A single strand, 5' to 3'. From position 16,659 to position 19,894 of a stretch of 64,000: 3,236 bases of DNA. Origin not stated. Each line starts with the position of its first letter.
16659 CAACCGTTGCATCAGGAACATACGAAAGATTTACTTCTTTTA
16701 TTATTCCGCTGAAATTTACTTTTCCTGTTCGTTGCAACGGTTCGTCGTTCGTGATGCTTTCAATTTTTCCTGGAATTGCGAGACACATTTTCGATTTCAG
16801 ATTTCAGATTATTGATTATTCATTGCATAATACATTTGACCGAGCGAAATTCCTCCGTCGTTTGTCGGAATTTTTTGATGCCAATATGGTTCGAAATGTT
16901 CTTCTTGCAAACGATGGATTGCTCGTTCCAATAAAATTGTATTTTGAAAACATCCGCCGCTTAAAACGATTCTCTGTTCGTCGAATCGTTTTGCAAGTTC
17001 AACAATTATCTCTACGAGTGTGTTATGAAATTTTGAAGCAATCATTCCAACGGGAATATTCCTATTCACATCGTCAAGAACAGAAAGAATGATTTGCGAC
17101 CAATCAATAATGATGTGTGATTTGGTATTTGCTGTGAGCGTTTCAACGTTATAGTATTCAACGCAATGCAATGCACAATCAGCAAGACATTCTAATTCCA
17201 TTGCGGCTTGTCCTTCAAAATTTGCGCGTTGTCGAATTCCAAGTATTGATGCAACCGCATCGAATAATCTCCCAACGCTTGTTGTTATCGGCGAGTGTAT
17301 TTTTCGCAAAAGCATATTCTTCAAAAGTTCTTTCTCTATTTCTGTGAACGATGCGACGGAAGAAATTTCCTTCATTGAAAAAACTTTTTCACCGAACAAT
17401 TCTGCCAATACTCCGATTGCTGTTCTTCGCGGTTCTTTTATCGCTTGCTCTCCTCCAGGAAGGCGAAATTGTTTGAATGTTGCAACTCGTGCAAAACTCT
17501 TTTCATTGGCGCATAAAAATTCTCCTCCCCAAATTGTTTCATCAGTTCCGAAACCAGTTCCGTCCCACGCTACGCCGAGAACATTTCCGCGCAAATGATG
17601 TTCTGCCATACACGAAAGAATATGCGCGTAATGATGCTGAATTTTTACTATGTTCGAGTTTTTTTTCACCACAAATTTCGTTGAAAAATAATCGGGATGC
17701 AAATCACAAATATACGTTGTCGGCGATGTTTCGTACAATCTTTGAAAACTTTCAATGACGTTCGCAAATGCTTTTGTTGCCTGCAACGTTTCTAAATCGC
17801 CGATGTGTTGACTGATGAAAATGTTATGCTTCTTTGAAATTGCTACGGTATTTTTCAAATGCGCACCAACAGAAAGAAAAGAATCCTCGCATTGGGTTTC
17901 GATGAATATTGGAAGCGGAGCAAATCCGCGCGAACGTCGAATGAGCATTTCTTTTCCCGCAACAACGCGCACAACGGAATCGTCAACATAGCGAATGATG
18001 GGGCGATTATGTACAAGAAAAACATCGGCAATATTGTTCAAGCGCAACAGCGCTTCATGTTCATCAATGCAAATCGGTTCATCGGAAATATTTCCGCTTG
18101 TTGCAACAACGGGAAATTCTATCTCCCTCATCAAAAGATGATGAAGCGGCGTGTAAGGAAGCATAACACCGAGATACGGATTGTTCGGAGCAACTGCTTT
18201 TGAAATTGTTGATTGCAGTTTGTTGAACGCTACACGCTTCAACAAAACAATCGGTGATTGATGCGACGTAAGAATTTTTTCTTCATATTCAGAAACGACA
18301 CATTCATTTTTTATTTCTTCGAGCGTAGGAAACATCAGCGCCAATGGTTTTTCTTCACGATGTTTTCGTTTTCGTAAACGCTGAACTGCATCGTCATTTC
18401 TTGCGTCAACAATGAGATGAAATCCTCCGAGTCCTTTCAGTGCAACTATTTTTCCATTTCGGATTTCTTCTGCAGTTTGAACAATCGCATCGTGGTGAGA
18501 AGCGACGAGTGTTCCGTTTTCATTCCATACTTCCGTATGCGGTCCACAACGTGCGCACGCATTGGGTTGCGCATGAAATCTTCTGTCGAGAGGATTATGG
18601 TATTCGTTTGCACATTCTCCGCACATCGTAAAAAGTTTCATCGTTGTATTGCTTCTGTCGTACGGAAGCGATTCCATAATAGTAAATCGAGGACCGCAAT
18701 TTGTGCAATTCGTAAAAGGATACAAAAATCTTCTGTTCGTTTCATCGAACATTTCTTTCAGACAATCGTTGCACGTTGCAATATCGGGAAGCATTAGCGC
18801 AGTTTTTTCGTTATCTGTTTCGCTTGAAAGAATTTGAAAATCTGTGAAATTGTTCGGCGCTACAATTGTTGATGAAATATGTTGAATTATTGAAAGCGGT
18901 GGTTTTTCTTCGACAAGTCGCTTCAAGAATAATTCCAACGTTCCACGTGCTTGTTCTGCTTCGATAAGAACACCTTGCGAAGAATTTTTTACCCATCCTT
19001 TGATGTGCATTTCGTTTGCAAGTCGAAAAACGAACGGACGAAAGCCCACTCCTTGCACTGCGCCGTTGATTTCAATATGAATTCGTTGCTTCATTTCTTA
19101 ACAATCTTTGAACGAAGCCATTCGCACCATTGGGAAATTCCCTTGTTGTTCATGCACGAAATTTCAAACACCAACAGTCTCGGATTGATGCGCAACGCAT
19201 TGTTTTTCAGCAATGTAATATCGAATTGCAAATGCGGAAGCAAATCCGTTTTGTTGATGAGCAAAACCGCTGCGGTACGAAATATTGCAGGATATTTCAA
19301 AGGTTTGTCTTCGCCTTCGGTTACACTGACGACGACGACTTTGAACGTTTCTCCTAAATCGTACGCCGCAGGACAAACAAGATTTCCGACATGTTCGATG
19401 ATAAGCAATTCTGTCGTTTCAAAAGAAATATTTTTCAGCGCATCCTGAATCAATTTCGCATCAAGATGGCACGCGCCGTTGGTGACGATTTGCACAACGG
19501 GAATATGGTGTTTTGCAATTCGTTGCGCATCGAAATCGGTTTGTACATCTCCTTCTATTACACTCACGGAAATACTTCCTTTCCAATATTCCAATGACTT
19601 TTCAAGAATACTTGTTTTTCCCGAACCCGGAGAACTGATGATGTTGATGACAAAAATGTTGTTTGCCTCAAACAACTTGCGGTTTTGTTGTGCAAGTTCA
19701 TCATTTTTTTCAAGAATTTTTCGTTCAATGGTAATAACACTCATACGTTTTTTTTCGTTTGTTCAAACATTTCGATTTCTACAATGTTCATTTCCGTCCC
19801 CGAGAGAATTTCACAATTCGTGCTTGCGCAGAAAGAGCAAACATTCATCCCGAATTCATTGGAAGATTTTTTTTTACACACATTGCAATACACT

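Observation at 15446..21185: hypA-B-F-C-D operon without hypE or hydrogenase structural genes, headed by a decayed maturation protease and a chimeric signal-peptide ORF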

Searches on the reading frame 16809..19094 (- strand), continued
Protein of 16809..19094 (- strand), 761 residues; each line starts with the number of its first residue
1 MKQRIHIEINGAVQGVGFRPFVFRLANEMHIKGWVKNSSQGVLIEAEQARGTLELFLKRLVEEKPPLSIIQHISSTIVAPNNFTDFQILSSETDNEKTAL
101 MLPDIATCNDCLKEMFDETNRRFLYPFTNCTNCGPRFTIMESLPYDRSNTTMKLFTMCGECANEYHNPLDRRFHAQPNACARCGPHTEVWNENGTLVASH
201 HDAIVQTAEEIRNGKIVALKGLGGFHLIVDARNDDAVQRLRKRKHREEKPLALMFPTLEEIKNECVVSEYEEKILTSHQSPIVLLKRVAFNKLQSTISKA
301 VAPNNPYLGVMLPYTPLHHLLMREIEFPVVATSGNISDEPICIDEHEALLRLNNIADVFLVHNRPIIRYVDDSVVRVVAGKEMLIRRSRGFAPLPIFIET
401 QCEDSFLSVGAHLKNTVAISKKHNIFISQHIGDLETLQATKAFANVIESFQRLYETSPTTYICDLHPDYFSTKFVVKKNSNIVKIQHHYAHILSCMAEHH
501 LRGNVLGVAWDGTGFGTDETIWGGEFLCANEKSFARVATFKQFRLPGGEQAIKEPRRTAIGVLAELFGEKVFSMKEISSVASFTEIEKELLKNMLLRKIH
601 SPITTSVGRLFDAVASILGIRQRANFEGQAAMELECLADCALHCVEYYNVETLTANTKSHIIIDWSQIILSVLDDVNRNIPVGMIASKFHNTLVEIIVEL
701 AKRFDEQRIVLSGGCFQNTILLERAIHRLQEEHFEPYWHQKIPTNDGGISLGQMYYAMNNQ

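Call 47: search_protein_families(library=ncbifam, proteins=[L077:1946-2545:+, L077:2564-3433:+, L077:4991-8401:+, L077:8508-8969:+, L077:9002-9961:+, L077:10001-11464:+, L077:11667-12152:+, P0125, L008:16241-17950:+], max_evalue=0.00001)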
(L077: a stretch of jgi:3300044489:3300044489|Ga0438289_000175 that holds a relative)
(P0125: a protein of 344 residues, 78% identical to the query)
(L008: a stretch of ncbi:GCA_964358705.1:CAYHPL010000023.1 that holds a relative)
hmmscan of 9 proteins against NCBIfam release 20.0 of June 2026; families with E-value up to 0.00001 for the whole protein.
L077:1946-2545:+ (199 aa): 15 families
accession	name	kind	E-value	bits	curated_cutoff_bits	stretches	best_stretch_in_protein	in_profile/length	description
TIGR03290.1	CoB_CoM_SS_C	equivalog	3.6e-23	82.1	160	1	32-118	1-87/144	CoB--CoM heterodisulfide reductase subunit C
NF041779.1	hetero_SS_HdrC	equivalog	9.2e-18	64.4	350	1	26-113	24-110/198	ferredoxin:CoB-CoM heterodisulfide reductase subunit HdrC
NF038018.1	qmoC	equivalog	2e-17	63.7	300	1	28-116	13-101/360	quinone-interacting membrane-bound oxidoreductase complex subunit QmoC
NF041890.1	hdrC_Methbact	equivalog_domain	1.5e-16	60.6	270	1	9-117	6-112/192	ferredoxin:CoB-CoM heterodisulfide reductase subunit HdrC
NF042952.1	MFR_FeS_SdhB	equivalog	4.1e-10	39.2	600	1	73-143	198-267/320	8-methylmenaquinol:fumarate reductase iron-sulfur subunit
NF009227.0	PRK12577.1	equivalog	5.7e-10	38.4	349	1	73-195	205-328/330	succinate dehydrogenase/fumarate reductase iron-sulfur subunit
NF008369.0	PRK11168.1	equivalog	6.4e-10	38.5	278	1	30-148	8-136/401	anaerobic glycerol-3-phosphate dehydrogenase subunit C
TIGR01945.1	rnfC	subfamily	1e-08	34.2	245.95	1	30-107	360-432/435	RnfABCDGE type electron transport complex subunit C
TIGR03379.1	glycerol3P_GlpC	equivalog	3.8e-08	32.5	279.9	1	32-149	4-133/397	anaerobic glycerol-3-phosphate dehydrogenase subunit GlpC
TIGR00314.1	cdhA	equivalog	3.8e-07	28.3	781.3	1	31-103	397-464/784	CO dehydrogenase/acetyl-CoA synthase complex subunit alpha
NF041837.1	rnfC_Methano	equivalog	1.1e-06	27.8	650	1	32-108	357-429/438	Rnf electron transport complex subunit RnfC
NF004616.0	PRK05950.1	subfamily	1.2e-06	27.9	228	0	30-110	144-237/238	succinate dehydrogenase iron-sulfur subunit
NF004898.0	PRK06259.1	equivalog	1.6e-06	27.1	385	1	23-117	124-228/488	fumarate reductase (CoM/CoB) subunit TfrB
TIGR00384.1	dhsB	subfamily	2.1e-06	27.3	88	0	6-99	113-218/222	succinate dehydrogenase and fumarate reductase iron-sulfur protein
NF008434.0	PRK11274.1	equivalog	4.5e-06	25.8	333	1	32-151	22-142/409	glycolate oxidase subunit GlcF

L077:2564-3433:+ (289 aa): 7 families
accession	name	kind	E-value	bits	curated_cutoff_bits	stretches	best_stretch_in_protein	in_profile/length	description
TIGR03288.1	CoB_CoM_SS_B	equivalog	3.7e-60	203.7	345.15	1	3-286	2-289/290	CoB--CoM heterodisulfide reductase subunit B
NF042965.1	MFR_anch_SdhE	equivalog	7.7e-51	173.3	500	1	2-278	2-276/282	8-methylmenaquinol:fumarate reductase membrane anchor subunit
NF041780.1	hetero_SS_HdrB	equivalog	3.4e-32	112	450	1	19-285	22-303/304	ferredoxin:CoB-CoM heterodisulfide reductase subunit HdrB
NF045670.1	quin_L_LdhH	equivalog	2.1e-14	52.8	800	2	4-102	470-570/706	L-lactate dehydrogenase (quinone) large subunit LdhH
NF004898.0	PRK06259.1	equivalog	3.4e-10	39.2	385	1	4-238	265-467/488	fumarate reductase (CoM/CoB) subunit TfrB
NF008369.0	PRK11168.1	equivalog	3.4e-09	36.1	278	1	3-105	169-275/401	anaerobic glycerol-3-phosphate dehydrogenase subunit C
NF045663.1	diclust_near_Sec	equivalog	5.8e-06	24.7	530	0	2-88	421-507/759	pyridine nucleotide-disulfide oxidoreductase/dicluster-binding protein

L077:4991-8401:+ (1136 aa): 119 families (the best 25 are shown)
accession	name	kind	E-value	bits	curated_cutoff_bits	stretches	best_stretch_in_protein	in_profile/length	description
NF040770.1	hetero_SS_HdrA2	exception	5.5e-245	815.1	1100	2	8-301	1-300/777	CoB-CoM heterodisulfide reductase HdrA2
NF041778.1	hetero_SS_HdrA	equivalog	1.3e-185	618.5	1400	2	779-1134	300-651/771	ferredoxin:CoB-CoM heterodisulfide reductase subunit HdrA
NF041891.1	hdrA_Methbact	equivalog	1.9e-173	578.6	1300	2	774-1134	282-636/762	ferredoxin:CoB-CoM heterodisulfide reductase subunit HdrA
NF009410.0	PRK12771.1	subfamily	2.9e-163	544.4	516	1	259-809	12-544/566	NAD(P)-binding protein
NF009454.0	PRK12814.1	equivalog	8.8e-146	486.9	916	1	295-785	102-580/657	putative NADPH-dependent glutamate synthase small subunit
NF009414.0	PRK12778.1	equivalog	3.9e-138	461.9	1103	2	293-701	335-751/752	bifunctional dihydroorotate dehydrogenase B NAD binding subunit/NADPH-dependent glutamate synthase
TIGR01316.1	gltA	equivalog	4.5e-119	398.2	471.75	2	291-699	32-449/449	NADPH-dependent glutamate synthase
TIGR03315.1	Se_ygfK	equivalog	2e-104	350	835.3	1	296-793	446-900/1012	putative selenate reductase subunit YgfK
NF009413.0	PRK12775.1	equivalog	2.9e-97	326.6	1895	1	294-702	338-757/1006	putative trifunctional 2-polyprenylphenol hydroxylase/glutamate synthase subunit beta/ferritin domain-containing protein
TIGR01318.1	gltD_gamma_fam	subfamily_domain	2.7e-96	323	482.95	1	295-700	48-466/467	glutamate synthase, small subunit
NF010590.0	PRK13984.1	equivalog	2.5e-95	319.9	946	2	297-702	198-609/611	putative oxidoreductase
NF009408.0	PRK12769.1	equivalog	2.7e-89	300.1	1003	1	296-702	235-654/659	formate-dependent uric acid utilization protein AegA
NF009415.0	PRK12779.1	equivalog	3.8e-87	293.2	1519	1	298-718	211-639/944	putative bifunctional glutamate synthase subunit beta/2-polyprenylphenol hydroxylase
NF009409.0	PRK12770.1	subfamily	2.8e-76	256.9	343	1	384-703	15-354/360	putative glutamate synthase subunit beta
NF009451.0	PRK12809.1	equivalog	9.3e-75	252.1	1154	1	293-695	215-630/639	formate-dependent uric acid utilization protein YgfT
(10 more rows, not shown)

L077:8508-8969:+ (153 aa): 3 families
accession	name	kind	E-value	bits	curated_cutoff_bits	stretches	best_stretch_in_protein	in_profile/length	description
NF040770.1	hetero_SS_HdrA2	exception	6.7e-55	186.5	1100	1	4-131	647-774/777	CoB-CoM heterodisulfide reductase HdrA2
NF045873.1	F420_non_VhuD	exception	2.3e-36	124.8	215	1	4-130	1-127/132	F420-non-reducing hydrogenase iron-sulfur subunit VhuD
NF041891.1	hdrA_Methbact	equivalog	6.8e-12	44.4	1300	1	4-127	643-760/762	ferredoxin:CoB-CoM heterodisulfide reductase subunit HdrA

L077:9002-9961:+ (319 aa): 7 families
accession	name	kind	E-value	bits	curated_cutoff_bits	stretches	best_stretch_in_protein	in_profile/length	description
NF045875.1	F420_non_VhuG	exception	6.2e-61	206.1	450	1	3-314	4-281/286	F420-non-reducing hydrogenase subunit VhuG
NF040831.1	sulfhyd_ShyD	equivalog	1.9e-21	76.8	460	2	5-120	2-109/240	NAD(P)-dependent hydrogenase/sulfhydrogenase 2 subunit delta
NF040836.1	sulfhyd_HydD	equivalog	1.7e-18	66.8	500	1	3-123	5-118/261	NADPH-dependent hydrogenase/sulfhydrogenase 1 subunit delta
TIGR03294.1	FrhG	equivalog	6.3e-14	52.2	245.5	1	8-102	6-96/228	coenzyme F420 hydrogenase subunit gamma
NF005012.1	PRK06411.1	subfamily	4.4e-07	29.6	116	1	147-179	121-153/166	NADH-quinone oxidoreductase subunit NuoB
TIGR01957.1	nuoB_fam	subfamily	1.3e-06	28.4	142.7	1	147-177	105-135/145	NADH-quinone oxidoreductase subunit B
NF011392.0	PRK14817.1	equivalog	2e-06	27.6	271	0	147-177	123-153/182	NADH-quinone oxidoreductase subunit B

L077:10001-11464:+ (487 aa): 10 families
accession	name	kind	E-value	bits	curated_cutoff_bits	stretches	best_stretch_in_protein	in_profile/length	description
NF041785.2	VhuA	equivalog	2.8e-117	391.8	800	1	1-432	1-418/418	F420-non-reducing hydrogenase Vhu subunit A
NF033181.1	NiFeSe_hydrog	equivalog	2.9e-51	174.9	600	2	1-123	1-122/507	nickel-dependent hydrogenase large subunit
NF045518.1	H2_NiFeSe_large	exception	2.1e-48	165.3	780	1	3-464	3-483/485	NiFeSe hydrogenase large subunit HysA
NF040828.1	sulfhyd_ShyA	equivalog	2.5e-46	158.4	700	2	4-207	3-198/415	NAD(P)-dependent hydrogenase/sulfhydrogenase 2 subunit alpha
TIGR03295.1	frhA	equivalog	4.6e-45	154.3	392.5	2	3-211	4-204/412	coenzyme F420 hydrogenase subunit alpha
NF040832.1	sulfhyd_HydA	equivalog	8.3e-33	114.1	880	1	4-461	5-422/426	NADPH-dependent hydrogenase/sulfhydrogenase 1 subunit alpha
NF007778.0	PRK10467.1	equivalog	5.3e-29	100.9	969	2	2-117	3-117/567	hydrogenase 2 large subunit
NF007550.0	PRK10170.1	equivalog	2.6e-26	92.2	1101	2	4-122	19-137/597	Ni/Fe-hydrogenase large subunit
NF041786.2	VhuU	equivalog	3.3e-09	36.4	70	1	440-464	6-30/45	F420-non-reducing hydrogenase selenoprotein subunit VhuU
NF004739.1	PRK06075.1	equivalog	2.2e-07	30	360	0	15-98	13-98/384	NADH-quinone oxidoreductase subunit D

L077:11667-12152:+ (161 aa): 5 families
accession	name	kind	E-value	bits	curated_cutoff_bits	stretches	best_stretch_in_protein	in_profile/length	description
TIGR00072.1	hydrog_prot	superfamily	5e-25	88.2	47.45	1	9-151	1-144/145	hydrogenase maturation protease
NF007777.0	PRK10466.1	equivalog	6.6e-17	61.7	190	1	7-154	2-151/164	HyaD/HybD family hydrogenase maturation endopeptidase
NF045519.1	NiFeSe_H2_mat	exception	3.9e-16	59.2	190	1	7-155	2-150/152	NiFeSe hydrogenase maturation protease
TIGR00140.1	hupD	subfamily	1.3e-13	51.2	151.8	1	8-155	1-150/151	HyaD/HybD family hydrogenase maturation endopeptidase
TIGR00142.1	hycI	equivalog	4.6e-07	29.7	119.1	1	9-151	2-141/146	hydrogenase maturation peptidase HycI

P0125 (344 aa): 10 families
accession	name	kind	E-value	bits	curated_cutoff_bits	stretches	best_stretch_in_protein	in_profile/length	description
TIGR02124.1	hypE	equivalog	6.7e-149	495.3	251.6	1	14-344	2-332/332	hydrogenase expression/formation protein HypE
TIGR01379.1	thiL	equivalog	1.7e-23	83.1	184.15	1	28-323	5-304/320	thiamine-phosphate kinase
NF004353.0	PRK05731.2-2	equivalog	4.2e-18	65.5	301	1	73-323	50-288/311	thiamine-phosphate kinase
NF004351.0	PRK05731.1-4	equivalog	2.4e-17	63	324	1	34-325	27-309/321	thiamine-phosphate kinase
TIGR01736.1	FGAM_synth_II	equivalog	6.5e-12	44.5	525.75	1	145-325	159-343/718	phosphoribosylformylglycinamidine synthase subunit PurL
NF002290.1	PRK01213.1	equivalog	5.8e-10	38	648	1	83-325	95-342/723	phosphoribosylformylglycinamidine synthase subunit PurL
TIGR00476.1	selD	equivalog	1e-09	38.1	125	1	18-266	9-262/311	selenide, water dikinase SelD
TIGR00878.1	purM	equivalog_domain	3.1e-08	33.2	236.35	1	78-177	78-177/332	phosphoribosylformylglycinamidine cyclo-ligase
NF004350.0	PRK05731.1-1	equivalog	3.4e-07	29.5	441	1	47-262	30-246/325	thiamine-phosphate kinase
TIGR03267.1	methan_mark_2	hypoth_equivalog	4.6e-06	25.9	365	1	81-316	81-299/323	methanogenesis marker 2 protein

L008:16241-17950:+ (569 aa): 5 families
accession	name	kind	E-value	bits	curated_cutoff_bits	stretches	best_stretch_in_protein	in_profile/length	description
NF047494.1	Lepto_SBBP_lipo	equivalog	4.5e-26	91.5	400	2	43-178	308-437/466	SBBP repeat beta-propeller lipoprotein, LipL53 family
TIGR04183.1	Por_Secre_tail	domain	2.5e-11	43.4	23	1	489-565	2-69/72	T9SS type A sorting domain-containing protein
NF038113.1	T9SSA_dep_M36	equivalog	1.9e-08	32.9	885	1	485-566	792-867/869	T9SS-dependent M36 family metallopeptidase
NF052323.1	T9SSA_dep_M6i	equivalog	1.3e-07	30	600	1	488-557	960-1028/1043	T9SS-dependent M6-like inactivated metalloprotease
TIGR02608.1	delta_60_rpt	domain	3e-07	30.2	76.5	0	167-221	1-39/55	delta-60 repeat domain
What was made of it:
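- Their best NCBIfam matches are HdrC, HdrB, HdrA2, VhuD, VhuG and VhuA (call 47).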

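Call 48: search_solved_structures(query=L077:11667-12152:+, max_evalue=0.01, show_alignments=2)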
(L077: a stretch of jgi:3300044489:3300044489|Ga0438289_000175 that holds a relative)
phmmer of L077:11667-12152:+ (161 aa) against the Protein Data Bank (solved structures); distinct sequences matched with E-value up to 0.01: 3.
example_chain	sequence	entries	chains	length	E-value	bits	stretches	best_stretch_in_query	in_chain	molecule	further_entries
5ija_A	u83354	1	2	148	1.4e-09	41.4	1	7-152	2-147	Hydrogenase-specific maturation endopeptidase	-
2kml_A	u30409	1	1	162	1.6e-08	37.9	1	7-121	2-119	Maturation element for hydrogenase 2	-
1cfz_A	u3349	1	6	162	1.6e-08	37.8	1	7-121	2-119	HYDROGENASE 2 MATURATION PROTEASE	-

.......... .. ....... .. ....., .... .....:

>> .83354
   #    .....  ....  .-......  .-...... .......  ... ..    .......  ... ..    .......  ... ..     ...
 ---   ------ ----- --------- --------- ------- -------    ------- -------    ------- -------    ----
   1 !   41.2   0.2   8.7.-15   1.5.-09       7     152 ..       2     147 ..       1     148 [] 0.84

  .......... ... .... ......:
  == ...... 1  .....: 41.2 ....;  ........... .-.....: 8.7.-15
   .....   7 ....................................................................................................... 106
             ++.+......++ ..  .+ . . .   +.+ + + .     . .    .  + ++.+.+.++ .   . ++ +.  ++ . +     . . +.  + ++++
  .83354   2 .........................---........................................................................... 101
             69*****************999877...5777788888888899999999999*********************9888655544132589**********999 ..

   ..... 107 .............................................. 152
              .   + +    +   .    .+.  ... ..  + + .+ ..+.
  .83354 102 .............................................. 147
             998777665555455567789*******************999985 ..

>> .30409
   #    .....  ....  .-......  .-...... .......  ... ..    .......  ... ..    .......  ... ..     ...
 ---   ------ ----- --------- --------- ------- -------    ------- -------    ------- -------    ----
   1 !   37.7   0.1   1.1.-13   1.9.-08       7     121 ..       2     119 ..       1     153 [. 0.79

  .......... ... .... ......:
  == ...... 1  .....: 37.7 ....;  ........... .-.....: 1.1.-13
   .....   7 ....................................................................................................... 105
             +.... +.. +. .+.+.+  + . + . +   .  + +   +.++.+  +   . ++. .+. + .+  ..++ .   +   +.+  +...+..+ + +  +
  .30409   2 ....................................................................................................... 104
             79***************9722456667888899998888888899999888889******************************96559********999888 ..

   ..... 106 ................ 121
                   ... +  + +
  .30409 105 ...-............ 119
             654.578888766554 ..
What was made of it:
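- On Hydrogenase maturation endopeptidase (PF01750 / TIGR00072), as a functional member: The block that aligns with HybD residues 2-40, including E16, is absent (call 48).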

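Call 51: find_encoding_contigs(protein=P0307, flank=8000, max_places=6)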
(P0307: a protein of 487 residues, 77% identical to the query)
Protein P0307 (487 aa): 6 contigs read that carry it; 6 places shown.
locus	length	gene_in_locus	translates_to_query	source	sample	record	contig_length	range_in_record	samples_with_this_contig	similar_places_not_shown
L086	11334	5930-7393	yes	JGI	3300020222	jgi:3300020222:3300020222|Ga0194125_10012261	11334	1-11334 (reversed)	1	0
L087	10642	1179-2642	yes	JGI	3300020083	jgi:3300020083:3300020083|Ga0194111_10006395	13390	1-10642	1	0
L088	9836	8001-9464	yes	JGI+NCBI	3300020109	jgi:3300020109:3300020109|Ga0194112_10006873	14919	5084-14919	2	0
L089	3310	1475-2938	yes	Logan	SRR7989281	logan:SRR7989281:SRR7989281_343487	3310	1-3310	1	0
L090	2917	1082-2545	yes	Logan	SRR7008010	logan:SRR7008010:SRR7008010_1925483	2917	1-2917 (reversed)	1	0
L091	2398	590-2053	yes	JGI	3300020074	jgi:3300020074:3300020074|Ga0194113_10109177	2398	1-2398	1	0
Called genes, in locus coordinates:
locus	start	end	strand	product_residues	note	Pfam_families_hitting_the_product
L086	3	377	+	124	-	?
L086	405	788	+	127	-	-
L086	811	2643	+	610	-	PF01257:2Fe-2S_thioredx (faint), PF01512:Complex1_51K, PF10531:SLBB (weak), PF10589:NADH_4Fe-4S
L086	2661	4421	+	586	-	PF13510:Fer2_4, PF12838:Fer4_7, PF14697:Fer4_21, PF13237:Fer4_10, PF12838:Fer4_7 (weak), PF13187:Fer4_9 (weak), PF14697:Fer4_21, PF25160:LdpA_Fe-S-bd (weak), +6 more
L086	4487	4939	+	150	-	PF02662:FlpD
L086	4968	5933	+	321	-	PF01058:Oxidored_q6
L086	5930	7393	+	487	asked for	PF27537:HoxH, PF00374:NiFeSe_Hases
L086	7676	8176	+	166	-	PF13240:Zn_Ribbon_1 (weak)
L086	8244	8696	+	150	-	PF02629:CoA_binding, PF13380:CoA_binding_2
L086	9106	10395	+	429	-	PF00285:Citrate_synt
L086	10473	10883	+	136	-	PF00571:CBS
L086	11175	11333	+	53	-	?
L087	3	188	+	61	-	?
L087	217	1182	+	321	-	PF01058:Oxidored_q6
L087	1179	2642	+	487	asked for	PF27537:HoxH, PF00374:NiFeSe_Hases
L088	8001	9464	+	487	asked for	PF27537:HoxH, PF00374:NiFeSe_Hases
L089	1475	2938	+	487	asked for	PF27537:HoxH, PF00374:NiFeSe_Hases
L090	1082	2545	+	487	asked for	PF27537:HoxH, PF00374:NiFeSe_Hases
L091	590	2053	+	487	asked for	PF27537:HoxH, PF00374:NiFeSe_Hases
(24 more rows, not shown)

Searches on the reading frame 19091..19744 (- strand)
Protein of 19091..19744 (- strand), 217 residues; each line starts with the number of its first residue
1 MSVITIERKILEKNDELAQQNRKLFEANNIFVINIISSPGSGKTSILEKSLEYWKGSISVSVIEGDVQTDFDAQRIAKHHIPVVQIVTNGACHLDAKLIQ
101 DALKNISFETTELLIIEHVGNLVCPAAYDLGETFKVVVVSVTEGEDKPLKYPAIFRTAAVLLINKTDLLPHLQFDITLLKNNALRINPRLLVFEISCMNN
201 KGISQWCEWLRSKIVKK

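Call 7: search_protein_families(library=pfam, proteins=[window:19091-19744:-], max_evalue=0.01)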
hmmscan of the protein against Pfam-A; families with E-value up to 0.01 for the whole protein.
window:19091-19744:- (217 aa): 1 family
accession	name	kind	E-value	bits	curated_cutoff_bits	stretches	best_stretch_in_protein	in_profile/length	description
PF02492.25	cobW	-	9.3e-20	71.4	20.7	1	32-191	2-177/180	CobW/HypB/UreG, nucleotide-binding domain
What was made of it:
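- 19091..19744 (-): hypB, intact (217 aa). 4-nt overlaps on both sides. PF02492 (call 7).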
